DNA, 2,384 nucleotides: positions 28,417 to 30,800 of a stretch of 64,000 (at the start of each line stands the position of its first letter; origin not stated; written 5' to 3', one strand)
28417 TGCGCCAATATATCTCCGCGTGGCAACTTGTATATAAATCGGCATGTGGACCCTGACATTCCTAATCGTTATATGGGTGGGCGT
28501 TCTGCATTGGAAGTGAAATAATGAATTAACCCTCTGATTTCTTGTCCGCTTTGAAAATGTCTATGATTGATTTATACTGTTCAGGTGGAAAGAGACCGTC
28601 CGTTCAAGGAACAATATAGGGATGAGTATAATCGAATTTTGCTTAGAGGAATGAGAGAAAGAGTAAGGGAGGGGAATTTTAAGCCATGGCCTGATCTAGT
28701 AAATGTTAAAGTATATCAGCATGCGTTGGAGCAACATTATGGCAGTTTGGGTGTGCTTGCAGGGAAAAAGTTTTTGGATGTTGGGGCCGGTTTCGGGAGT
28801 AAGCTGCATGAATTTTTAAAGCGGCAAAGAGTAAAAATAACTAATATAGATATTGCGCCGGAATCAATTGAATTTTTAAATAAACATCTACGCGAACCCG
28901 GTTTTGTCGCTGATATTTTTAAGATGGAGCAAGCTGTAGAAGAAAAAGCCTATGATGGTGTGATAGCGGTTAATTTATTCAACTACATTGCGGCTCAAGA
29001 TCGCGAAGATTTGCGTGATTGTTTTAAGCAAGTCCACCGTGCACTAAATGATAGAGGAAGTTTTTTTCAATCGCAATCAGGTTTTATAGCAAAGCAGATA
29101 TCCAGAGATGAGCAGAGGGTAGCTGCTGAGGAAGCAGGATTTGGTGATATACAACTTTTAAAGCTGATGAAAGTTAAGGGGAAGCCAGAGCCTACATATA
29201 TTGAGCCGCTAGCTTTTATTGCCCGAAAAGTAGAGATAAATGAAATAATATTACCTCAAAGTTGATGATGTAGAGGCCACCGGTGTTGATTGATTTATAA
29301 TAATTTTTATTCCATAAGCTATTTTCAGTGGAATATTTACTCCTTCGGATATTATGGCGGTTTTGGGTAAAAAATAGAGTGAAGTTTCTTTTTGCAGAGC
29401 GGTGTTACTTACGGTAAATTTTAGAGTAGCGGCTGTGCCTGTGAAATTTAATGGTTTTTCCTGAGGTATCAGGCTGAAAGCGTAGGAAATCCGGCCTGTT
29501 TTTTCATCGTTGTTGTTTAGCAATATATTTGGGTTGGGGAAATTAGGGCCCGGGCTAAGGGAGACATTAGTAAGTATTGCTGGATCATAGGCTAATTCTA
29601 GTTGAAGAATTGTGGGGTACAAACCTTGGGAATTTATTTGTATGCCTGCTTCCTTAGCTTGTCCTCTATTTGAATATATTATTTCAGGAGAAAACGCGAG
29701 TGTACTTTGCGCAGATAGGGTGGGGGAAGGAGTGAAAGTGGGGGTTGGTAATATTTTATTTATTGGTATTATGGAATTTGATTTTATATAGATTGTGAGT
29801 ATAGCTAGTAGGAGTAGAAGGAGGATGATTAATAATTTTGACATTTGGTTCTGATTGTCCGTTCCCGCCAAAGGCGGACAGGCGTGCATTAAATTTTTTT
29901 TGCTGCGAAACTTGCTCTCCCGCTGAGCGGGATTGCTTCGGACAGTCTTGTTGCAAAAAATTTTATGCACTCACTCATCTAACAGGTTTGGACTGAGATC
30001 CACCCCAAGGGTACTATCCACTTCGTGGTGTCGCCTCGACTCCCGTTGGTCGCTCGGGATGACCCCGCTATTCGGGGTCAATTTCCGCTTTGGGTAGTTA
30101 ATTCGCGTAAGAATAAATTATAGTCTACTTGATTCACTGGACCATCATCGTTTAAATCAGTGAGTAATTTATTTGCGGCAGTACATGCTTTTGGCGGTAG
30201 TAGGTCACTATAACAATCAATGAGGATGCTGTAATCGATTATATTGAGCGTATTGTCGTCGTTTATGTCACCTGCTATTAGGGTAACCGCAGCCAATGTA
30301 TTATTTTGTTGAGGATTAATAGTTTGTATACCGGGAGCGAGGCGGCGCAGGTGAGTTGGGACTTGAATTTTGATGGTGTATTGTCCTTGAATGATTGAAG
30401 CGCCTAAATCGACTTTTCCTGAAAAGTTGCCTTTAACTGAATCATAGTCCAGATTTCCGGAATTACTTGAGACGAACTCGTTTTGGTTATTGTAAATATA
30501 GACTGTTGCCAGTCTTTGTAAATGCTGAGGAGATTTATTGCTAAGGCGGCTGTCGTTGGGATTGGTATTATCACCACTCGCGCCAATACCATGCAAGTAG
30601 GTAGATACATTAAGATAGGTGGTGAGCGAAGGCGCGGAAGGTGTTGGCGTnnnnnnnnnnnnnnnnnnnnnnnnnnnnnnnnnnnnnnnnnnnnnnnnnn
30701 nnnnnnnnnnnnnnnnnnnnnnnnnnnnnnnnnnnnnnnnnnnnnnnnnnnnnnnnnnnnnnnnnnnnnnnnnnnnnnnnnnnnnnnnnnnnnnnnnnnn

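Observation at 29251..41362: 12-kb tandem array of paralogous cell-surface proteins (cohesin/dockerin-like, vWA, Cna-B, beta-helix, PA14)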

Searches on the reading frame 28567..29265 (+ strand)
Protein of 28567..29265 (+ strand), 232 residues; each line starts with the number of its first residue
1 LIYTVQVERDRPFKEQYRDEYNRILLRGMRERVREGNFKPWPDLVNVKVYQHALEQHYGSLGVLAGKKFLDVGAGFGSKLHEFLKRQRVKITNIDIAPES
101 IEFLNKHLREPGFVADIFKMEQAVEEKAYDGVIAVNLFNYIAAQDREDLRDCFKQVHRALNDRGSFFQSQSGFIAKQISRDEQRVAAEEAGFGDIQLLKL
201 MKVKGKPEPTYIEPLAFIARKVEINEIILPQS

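Call 58: search_protein_families(library=pfam, proteins=[window:28567-29265:+], max_evalue=0.001)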
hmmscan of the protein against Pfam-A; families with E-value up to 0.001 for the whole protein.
window:28567-29265:+ (232 aa): 6 families
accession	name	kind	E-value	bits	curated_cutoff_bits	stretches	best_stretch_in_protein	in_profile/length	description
PF13847.12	Methyltransf_31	-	8.5e-12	45.4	27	1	66-172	4-113/145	Methyltransferase domain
PF08242.18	Methyltransf_12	-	6.1e-11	43.3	30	1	70-165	1-97/98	Methyltransferase domain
PF08241.18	Methyltransf_11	-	8.6e-11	42.8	21.2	1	70-167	1-94/95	Methyltransferase domain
PF13649.12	Methyltransf_25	-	7.6e-10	39.8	27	1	70-164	2-97/97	Methyltransferase domain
PF13489.12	Methyltransf_23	-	5e-08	33.3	27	1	65-168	22-116/164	Methyltransferase domain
PF02353.26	CMAS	-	1.2e-07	31.7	27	1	54-170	51-166/273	Mycolic acid cyclopropane synthetase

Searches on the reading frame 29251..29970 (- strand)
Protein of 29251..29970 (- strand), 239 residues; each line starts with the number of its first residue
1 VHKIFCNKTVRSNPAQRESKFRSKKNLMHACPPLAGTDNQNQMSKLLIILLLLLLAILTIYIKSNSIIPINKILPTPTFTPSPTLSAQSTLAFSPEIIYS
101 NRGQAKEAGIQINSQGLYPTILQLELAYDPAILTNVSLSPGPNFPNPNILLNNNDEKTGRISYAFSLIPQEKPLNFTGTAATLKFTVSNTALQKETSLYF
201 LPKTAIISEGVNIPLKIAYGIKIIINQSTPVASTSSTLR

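Call 3: search_protein_families(library=pfam, proteins=[window:29251-29970:-], max_evalue=0.1)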
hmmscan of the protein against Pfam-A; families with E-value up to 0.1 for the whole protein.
window:29251-29970:- (239 aa): 1 family
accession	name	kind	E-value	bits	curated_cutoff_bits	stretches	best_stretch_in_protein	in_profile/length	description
PF00963.24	Cohesin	-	3.1e-05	24.6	24.1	1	122-206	33-119/139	Cohesin domain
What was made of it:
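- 29251..29844 (-): g1 = P5: a ~197-aa protein with MSK + TM helix + Pro/Thr linker + cohesin (class B). It has no leader motif and is the putative membrane anchor. The true start is Met43 of the listed ORF. Pfam Cohesin 24.6 bits (call 3).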

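Call 4: search_protein_families(library=ncbifam, proteins=[window:29251-29970:-], max_evalue=0.1)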
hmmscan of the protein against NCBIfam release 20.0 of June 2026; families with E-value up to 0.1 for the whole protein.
window:29251-29970:- (239 aa): 0 families

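Call 62: search_solved_structures(query=A4, max_evalue=1)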
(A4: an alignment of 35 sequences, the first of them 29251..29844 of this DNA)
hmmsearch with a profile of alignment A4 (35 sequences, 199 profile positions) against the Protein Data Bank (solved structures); distinct sequences matched with E-value up to 1: 26.
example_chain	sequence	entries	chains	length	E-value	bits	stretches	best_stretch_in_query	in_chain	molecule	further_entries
6kg8_A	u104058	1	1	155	4.9e-09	39.1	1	45-190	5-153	Probably cellulosomal scaffolding protein, secreted cellulose-binding and cohesin domain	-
6kgc_A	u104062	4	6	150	7.8e-09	38.4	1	46-188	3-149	Probably cellulosomal scaffolding protein, secreted cellulose-binding and cohesin domain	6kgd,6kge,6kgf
2vn5_A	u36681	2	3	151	3.7e-07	33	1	48-159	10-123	SCAFFOLDING PROTEIN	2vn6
1g1k_A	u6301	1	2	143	4.7e-07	32.6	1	50-159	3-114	SCAFFOLDING PROTEIN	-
3l8q_A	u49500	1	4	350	9.3e-07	31.7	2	62-108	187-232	Cellulosomal scaffoldin adaptor protein B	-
4ums_A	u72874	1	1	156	5.5e-06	29.1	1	77-151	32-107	CELLULOSOMAL ANCHORING SCAFFOLDIN B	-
4u3s_A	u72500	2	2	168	0.0001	25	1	48-108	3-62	Cellulosomal scaffoldin adaptor protein B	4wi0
2bm3_A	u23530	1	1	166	0.00012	24.8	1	76-160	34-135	SCAFFOLDING DOCKERIN BINDING PROTEIN A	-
5m0y_A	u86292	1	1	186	0.00012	24.7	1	76-160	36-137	Cellulosome anchoring protein cohesin region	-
2b59_A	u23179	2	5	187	0.00017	24.3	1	76-160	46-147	COG1196: Chromosome segregation ATPases | Scaffolding dockerin binding protein A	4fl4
3kcp_B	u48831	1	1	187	0.00017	24.3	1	76-160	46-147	Cellulosome anchoring protein, cohesin region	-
1qzn_A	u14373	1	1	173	0.00023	23.8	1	47-96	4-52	cellulosomal scaffoldin adaptor protein B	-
3f2l_A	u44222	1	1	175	0.00024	23.8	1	47-96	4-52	Cellulosomal scaffoldin adaptor protein B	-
1zv9_A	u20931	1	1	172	0.00026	23.7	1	48-96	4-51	Cellulosomal scaffoldin adaptor protein B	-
3bwz_A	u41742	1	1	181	0.00027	23.6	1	47-96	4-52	Cellulosomal scaffoldin adaptor protein B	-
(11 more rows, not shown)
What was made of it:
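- On Cohesin (Pfam PF00963): The g1-family profile matches CaCohA2 at E 4.9e-9 (call 62).
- Closest known: Type II cohesin / X-dockerin anchoring system of the Clostridium. Same: A separate, cell-bound cohesin protein (g1) is present, and its family profile also matches the SdbA cohesin (call 62).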

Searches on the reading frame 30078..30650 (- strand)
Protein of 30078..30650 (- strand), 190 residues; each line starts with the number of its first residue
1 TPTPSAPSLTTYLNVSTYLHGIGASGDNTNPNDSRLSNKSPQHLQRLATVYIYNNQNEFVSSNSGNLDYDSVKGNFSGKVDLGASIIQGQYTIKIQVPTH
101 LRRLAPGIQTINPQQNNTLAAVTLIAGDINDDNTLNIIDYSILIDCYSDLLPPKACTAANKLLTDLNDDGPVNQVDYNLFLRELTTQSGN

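Call 71: search_protein_representatives(protein=window:30078-30650:-)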
Query: 190 residues. Proteins with E-value up to 0.001 (for the whole library): 2056; up to 1e-10: 1455; up to 1e-30: 511. The best 150 are listed.
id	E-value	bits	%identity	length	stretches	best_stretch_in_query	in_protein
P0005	1.8e-70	252.8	65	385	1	1-189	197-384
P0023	6.8e-61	221.6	54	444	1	2-190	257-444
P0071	3.9e-56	206.1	50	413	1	2-190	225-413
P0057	5.5e-56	205.7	53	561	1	2-189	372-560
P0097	1.8e-55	204.0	52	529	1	3-189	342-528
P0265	2.7e-54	200.1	55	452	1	1-189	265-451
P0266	3.4e-53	196.6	53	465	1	1-189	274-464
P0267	7.3e-53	195.5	53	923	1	2-189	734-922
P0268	1.8e-52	194.2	49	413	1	1-189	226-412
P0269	3.3e-52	193.3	53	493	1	1-189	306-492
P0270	3.5e-52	193.2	48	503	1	4-189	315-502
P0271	4.0e-52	193.1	52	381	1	1-190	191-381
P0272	6.4e-52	192.4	53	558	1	8-190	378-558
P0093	6.5e-52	192.4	51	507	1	2-189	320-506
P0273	1.5e-51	191.2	51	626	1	3-189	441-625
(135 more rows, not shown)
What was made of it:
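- On Type II-like X-dockerin dyad: The whole 190-aa unit is matched in 511 clusters at E<=1e-30 (call 71).
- The X-Doc unit lies at the extreme C-terminus in hundreds of protein clusters, 511 at E<=1e-30 (call 71).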
